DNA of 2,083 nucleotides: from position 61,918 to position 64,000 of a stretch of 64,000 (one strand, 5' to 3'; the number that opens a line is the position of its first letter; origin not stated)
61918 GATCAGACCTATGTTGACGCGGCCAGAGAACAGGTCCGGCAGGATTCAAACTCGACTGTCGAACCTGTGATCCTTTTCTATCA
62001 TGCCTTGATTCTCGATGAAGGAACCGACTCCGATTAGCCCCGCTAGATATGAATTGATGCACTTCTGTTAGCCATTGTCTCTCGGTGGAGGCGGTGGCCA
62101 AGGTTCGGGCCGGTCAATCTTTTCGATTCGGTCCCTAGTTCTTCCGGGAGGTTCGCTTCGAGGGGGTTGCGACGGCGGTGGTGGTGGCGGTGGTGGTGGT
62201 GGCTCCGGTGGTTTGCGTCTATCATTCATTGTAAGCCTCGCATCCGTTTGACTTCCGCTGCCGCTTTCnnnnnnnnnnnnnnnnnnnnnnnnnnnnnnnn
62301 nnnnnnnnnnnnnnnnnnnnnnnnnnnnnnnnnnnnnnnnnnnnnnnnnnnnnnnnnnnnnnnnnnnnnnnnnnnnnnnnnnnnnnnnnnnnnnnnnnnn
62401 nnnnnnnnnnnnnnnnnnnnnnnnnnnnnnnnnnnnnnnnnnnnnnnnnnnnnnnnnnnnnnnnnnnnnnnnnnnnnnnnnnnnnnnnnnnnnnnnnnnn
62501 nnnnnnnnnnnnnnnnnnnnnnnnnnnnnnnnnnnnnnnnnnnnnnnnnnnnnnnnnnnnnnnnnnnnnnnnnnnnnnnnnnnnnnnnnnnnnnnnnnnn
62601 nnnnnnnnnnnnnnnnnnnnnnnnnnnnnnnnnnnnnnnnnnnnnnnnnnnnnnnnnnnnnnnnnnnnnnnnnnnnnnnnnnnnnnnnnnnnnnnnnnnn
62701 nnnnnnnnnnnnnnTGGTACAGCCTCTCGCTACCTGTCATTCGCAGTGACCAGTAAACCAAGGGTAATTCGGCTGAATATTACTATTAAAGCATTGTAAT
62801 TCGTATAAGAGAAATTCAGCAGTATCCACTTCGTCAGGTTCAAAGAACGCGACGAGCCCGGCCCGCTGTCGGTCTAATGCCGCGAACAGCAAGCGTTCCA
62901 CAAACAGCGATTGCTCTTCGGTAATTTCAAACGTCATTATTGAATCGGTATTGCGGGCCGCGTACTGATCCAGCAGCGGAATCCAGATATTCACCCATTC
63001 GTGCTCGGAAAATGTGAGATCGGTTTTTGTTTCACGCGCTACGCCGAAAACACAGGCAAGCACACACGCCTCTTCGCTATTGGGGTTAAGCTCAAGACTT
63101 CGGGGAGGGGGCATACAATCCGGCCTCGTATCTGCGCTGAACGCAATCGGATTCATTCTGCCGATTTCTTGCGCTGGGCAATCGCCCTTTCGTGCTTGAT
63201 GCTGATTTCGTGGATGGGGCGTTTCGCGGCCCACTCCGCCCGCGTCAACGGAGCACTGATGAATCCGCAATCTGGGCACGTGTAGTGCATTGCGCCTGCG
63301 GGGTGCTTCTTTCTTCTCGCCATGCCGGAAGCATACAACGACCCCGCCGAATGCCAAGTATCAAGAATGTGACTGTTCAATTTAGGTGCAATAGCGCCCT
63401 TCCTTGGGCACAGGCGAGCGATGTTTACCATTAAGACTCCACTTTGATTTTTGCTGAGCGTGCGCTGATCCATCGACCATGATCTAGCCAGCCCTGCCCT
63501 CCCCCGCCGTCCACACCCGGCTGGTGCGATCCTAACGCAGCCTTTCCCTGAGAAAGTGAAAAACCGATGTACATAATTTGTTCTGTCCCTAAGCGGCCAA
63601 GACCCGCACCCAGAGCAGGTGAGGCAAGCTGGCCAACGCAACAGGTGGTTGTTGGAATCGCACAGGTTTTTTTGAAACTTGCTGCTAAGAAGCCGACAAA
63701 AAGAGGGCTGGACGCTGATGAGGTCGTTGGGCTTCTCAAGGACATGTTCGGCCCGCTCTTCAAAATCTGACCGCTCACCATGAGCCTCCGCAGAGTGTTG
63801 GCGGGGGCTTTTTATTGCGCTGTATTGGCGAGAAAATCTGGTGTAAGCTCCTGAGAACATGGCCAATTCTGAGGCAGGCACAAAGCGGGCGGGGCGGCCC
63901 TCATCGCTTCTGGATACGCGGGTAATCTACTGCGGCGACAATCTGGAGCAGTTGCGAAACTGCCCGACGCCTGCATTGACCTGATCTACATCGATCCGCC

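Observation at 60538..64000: Orphan 5' half of tRNA-Arg(CCT) marks the edge of a lower-GC island of unknowns next to a DNA methyltransferase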

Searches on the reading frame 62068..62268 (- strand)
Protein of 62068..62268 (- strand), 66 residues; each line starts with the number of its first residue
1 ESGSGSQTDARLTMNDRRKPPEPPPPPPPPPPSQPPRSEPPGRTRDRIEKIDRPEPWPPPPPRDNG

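Call 11: search_protein_families(library=pfam, proteins=[window:62068-62268:-], max_evalue=0.1)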
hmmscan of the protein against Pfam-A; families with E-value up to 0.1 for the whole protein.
window:62068-62268:- (66 aa): 0 families

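Call 18: search_protein_families(library=padloc, proteins=[window:62068-62268:-], max_evalue=1)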
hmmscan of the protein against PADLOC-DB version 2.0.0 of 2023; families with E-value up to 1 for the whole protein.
window:62068-62268:- (66 aa): 0 families

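Call 19: search_protein_families(library=phrogs, proteins=[window:62068-62268:-], max_evalue=1)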
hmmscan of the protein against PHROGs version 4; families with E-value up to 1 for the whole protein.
window:62068-62268:- (66 aa): 0 families

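Call 20: search_protein_families(library=ncbifam, proteins=[window:62068-62268:-], max_evalue=1)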
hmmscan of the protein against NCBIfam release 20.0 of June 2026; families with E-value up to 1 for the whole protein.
window:62068-62268:- (66 aa): 1 family
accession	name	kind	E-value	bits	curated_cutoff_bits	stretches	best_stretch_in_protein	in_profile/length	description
NF041515.1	GspC_delta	equivalog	0.39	10.4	150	1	8-52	157-205/311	type II secretion system protein GspC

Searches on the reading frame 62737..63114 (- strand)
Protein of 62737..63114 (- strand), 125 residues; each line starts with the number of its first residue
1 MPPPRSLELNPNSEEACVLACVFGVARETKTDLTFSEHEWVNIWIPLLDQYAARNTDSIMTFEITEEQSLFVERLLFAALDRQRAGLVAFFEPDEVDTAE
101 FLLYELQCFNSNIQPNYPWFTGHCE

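Call 18: search_protein_families(library=padloc, proteins=[window:62737-63111:-], max_evalue=1)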
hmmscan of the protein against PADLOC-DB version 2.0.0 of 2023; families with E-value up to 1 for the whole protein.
window:62737-63111:- (124 aa): 0 families

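Call 19: search_protein_families(library=phrogs, proteins=[window:62737-63111:-], max_evalue=1)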
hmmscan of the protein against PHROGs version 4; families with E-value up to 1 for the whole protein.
window:62737-63111:- (124 aa): 2 families
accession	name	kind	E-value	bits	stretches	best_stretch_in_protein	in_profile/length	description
phrog_32266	-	unknown function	0.18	12.7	1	25-73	103-150/158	-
phrog_5700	-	unknown function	0.32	11.8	1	77-93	18-34/37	-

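Call 20: search_protein_families(library=ncbifam, proteins=[window:62737-63111:-], max_evalue=1)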
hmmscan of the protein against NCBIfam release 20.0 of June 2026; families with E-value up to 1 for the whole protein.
window:62737-63111:- (124 aa): 0 families

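Call 105: list_cluster_members(proteins=[window:62737-63114:-, window:63153-63431:-, window:62226-62714:-])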
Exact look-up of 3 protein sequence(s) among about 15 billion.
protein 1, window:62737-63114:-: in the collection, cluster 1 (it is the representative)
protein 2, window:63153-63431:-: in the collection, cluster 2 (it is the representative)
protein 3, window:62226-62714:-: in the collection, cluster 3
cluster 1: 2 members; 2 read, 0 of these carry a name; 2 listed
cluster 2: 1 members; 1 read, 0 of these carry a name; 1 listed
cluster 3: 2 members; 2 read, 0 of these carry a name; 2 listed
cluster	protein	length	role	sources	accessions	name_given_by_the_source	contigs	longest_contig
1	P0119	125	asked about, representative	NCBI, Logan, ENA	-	-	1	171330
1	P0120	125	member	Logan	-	-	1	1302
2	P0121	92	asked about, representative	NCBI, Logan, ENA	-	-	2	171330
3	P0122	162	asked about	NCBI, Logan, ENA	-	-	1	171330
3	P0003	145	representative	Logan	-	-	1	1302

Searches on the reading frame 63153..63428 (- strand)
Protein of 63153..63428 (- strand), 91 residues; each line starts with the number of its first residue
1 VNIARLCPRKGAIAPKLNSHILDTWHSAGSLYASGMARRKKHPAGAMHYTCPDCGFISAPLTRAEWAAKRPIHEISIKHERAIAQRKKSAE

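Call 18: search_protein_families(library=padloc, proteins=[window:63153-63428:-], max_evalue=1)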
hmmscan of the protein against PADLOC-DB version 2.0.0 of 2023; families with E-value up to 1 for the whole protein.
window:63153-63428:- (91 aa): 0 families

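Call 19: search_protein_families(library=phrogs, proteins=[window:63153-63428:-], max_evalue=1)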
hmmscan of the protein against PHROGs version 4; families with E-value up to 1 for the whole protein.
window:63153-63428:- (91 aa): 1 family
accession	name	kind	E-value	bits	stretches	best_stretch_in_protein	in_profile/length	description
phrog_36956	-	unknown function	0.029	15.3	1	36-85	42-91/136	-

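Call 20: search_protein_families(library=ncbifam, proteins=[window:63153-63428:-], max_evalue=1)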
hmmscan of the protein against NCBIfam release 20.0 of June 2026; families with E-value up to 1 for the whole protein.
window:63153-63428:- (91 aa): 1 family
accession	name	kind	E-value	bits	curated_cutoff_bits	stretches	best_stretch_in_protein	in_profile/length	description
NF011481.0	PRK14890.1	equivalog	0.02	14.9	61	1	45-56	47-58/61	putative Zn-ribbon RNA-binding protein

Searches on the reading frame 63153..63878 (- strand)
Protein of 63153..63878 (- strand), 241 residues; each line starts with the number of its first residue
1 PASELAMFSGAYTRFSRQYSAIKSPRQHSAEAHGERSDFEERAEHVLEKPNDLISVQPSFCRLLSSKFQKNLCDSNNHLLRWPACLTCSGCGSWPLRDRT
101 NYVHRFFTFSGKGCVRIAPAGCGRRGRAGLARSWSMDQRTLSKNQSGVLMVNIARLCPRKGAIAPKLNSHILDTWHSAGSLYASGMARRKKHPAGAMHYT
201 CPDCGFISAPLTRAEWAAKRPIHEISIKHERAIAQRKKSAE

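Call 11: search_protein_families(library=pfam, proteins=[window:63153-63878:-], max_evalue=0.1)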
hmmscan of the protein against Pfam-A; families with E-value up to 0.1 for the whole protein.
window:63153-63878:- (241 aa): 1 family
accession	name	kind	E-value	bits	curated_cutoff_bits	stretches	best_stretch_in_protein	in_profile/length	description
PF13438.11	DUF4113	-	0.084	13.4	24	0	111-144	15-40/51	Domain of unknown function (DUF4113)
